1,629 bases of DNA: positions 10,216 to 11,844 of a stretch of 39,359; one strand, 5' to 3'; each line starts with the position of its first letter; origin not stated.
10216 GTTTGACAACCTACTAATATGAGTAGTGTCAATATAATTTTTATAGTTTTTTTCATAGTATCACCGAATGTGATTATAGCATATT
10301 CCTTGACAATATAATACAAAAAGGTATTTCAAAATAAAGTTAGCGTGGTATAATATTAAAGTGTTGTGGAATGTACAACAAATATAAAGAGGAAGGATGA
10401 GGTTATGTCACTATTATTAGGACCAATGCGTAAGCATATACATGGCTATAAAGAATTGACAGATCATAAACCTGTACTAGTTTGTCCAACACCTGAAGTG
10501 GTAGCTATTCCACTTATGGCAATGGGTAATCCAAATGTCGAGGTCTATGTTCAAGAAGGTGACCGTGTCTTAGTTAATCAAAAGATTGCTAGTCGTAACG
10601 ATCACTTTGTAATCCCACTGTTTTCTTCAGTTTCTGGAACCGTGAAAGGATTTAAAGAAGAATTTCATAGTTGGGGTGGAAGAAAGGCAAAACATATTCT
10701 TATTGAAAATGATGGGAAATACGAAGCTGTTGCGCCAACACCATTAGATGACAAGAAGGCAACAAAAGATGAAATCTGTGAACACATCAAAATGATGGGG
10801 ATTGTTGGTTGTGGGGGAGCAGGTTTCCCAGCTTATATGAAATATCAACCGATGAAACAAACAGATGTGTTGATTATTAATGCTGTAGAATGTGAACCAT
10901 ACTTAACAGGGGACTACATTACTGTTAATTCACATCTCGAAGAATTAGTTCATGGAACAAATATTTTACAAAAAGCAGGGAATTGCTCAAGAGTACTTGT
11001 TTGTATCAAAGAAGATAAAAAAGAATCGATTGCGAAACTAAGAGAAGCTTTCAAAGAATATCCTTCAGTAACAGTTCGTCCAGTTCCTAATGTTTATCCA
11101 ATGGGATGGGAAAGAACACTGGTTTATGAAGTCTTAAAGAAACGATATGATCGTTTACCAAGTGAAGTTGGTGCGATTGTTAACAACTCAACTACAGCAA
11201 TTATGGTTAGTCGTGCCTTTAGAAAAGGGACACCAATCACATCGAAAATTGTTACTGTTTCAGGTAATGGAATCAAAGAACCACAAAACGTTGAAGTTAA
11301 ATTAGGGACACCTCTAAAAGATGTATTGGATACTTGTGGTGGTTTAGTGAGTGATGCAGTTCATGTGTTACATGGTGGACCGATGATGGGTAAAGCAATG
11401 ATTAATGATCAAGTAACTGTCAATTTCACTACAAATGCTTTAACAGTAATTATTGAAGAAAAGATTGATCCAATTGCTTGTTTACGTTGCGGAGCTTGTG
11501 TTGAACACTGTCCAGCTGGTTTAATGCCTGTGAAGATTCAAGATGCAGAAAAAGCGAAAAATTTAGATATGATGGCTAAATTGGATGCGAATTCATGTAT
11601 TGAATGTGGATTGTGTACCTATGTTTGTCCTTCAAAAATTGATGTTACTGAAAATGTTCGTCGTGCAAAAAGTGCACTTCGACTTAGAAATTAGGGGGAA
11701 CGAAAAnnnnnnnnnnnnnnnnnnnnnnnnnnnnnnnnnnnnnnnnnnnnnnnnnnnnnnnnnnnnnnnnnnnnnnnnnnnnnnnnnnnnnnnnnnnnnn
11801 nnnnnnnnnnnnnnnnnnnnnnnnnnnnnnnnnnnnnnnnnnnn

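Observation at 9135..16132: Rnf locus rebuilt around extra extracytoplasmic flavin domains: candidate multi-flavin electron conduit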

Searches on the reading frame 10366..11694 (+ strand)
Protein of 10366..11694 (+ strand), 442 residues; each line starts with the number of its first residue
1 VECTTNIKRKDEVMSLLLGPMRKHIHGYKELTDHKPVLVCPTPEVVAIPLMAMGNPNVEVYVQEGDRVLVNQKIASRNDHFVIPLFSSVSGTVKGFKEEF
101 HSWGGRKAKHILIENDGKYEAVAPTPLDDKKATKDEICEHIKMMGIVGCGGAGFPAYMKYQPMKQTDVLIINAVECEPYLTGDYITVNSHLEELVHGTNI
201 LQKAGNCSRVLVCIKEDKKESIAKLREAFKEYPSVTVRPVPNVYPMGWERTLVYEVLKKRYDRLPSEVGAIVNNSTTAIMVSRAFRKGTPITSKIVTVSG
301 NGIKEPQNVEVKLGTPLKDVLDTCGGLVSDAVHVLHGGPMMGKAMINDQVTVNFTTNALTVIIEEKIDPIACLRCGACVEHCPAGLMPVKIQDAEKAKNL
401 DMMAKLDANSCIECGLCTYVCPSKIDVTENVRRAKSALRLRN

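Call 3: search_protein_families(library=pfam, proteins=[window:10366-11694:+], max_evalue=0.01)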
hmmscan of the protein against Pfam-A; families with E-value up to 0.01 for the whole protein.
window:10366-11694:+ (442 aa): 17 families
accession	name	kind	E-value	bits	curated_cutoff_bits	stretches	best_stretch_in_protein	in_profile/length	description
PF01512.22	Complex1_51K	-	1.4e-37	129.3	31.2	1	141-282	1-149/150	Nuo51 FMN-binding domain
PF13375.12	RnfC_N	-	1.9e-15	57.1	25.6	1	24-118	8-101/101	RnfC Barrel sandwich hybrid domain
PF10531.15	SLBB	-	1.5e-12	47.6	27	1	295-342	1-53/55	SLBB domain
PF13237.11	Fer4_10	-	2.3e-10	40.6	25.5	2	366-422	3-53/53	4Fe-4S dicluster domain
PF12838.12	Fer4_7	-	2.3e-09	38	27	1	372-425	2-52/52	4Fe-4S dicluster domain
PF13187.11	Fer4_9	-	4e-09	36.8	27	2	371-424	1-50/52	4Fe-4S dicluster domain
PF12797.12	Fer4_2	-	3.3e-08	33.4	24.5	2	406-423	5-22/22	4Fe-4S binding domain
PF13183.11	Fer4_8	-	3.4e-08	34.4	27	1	371-425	4-68/68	4Fe-4S dicluster domain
PF00037.32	Fer4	-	5.5e-08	32.8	21.1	2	366-385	2-21/24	4Fe-4S binding domain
PF12837.12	Fer4_6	-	2e-06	27.9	25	2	407-423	5-21/24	4Fe-4S binding domain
PF13534.11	Fer4_17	-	2.4e-06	28.4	22.2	1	371-426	1-61/61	4Fe-4S dicluster domain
PF14697.11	Fer4_21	-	1.5e-05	25.4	35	1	367-423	3-53/59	4Fe-4S dicluster domain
PF13746.11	Fer4_18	-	4.9e-05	23.9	27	1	394-429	44-79/114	4Fe-4S dicluster domain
PF13484.11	Fer4_16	-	0.0001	23.4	30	1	372-423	2-65/66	4Fe-4S double cluster binding domain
PF12800.12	Fer4_4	-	0.0001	22.8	24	0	409-422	2-15/17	4Fe-4S binding domain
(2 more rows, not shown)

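Call 4: search_protein_families(library=ncbifam, proteins=[window:10366-11694:+], max_evalue=0.01)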
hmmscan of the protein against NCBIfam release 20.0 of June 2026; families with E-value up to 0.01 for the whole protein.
window:10366-11694:+ (442 aa): 62 families (the best 25 are shown)
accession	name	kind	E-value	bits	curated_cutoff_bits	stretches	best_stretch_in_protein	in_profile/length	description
TIGR01945.1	rnfC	subfamily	7.9e-113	377.2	245.95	1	25-439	10-432/435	RnfABCDGE type electron transport complex subunit C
NF003454.1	PRK05035.1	equivalog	3.8e-99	332.7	345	1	24-440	11-437/556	electron transport complex subunit RsxC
NF041837.1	rnfC_Methano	equivalog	2.5e-55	188.1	650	2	263-439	249-427/438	Rnf electron transport complex subunit RnfC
TIGR04481.1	PR_assoc_PrdC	equivalog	4e-51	174.1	490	1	52-417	8-364/425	proline reductase-associated electron transfer protein PrdC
NF003761.0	PRK05352.1-4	equivalog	1.6e-27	96.3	450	2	41-366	27-332/449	Na(+)-translocating NADH-quinone reductase subunit A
TIGR01959.1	nuoF_fam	equivalog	5.4e-14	51.4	558.65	2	131-231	32-136/410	NADH-quinone oxidoreductase subunit NuoF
TIGR01936.1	nqrA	equivalog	6.7e-14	51.6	321.05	1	46-366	29-329/446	NADH:ubiquinone reductase (Na(+)-transporting) subunit A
NF003759.0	PRK05352.1-2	equivalog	2.4e-11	43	505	1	60-365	43-330/447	Na(+)-translocating NADH-quinone reductase subunit A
NF010120.0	PRK13596.1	equivalog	7.9e-10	37.8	389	1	132-231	38-142/433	NADH-quinone oxidoreductase subunit NuoF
NF058577.1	FdxA_fam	equivalog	1.9e-08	34.4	65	2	403-423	30-50/52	4Fe-4S ferredoxin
TIGR01971.1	NuoI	subfamily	4.8e-08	32.6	113.05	1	369-428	41-101/121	NADH-quinone oxidoreductase, chain I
NF042909.1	FMH_DH_FwdF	exception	3.1e-07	29.8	375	1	359-424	127-193/336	tungsten-dependent formylmethanofuran dehydrogenase subunit FwdF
NF008436.0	PRK11278.1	equivalog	8.7e-07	28.2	749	1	131-234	45-153/448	NADH-quinone oxidoreductase subunit NuoF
NF042987.1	OGOR_delta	exception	1.4e-06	28.4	125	1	360-423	21-82/89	2-oxoglutarate ferredoxin oxidoreductase subunit delta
NF009053.0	PRK12387.1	subfamily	1.5e-06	28.1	204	1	369-424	37-88/180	formate hydrogenlyase complex iron-sulfur subunit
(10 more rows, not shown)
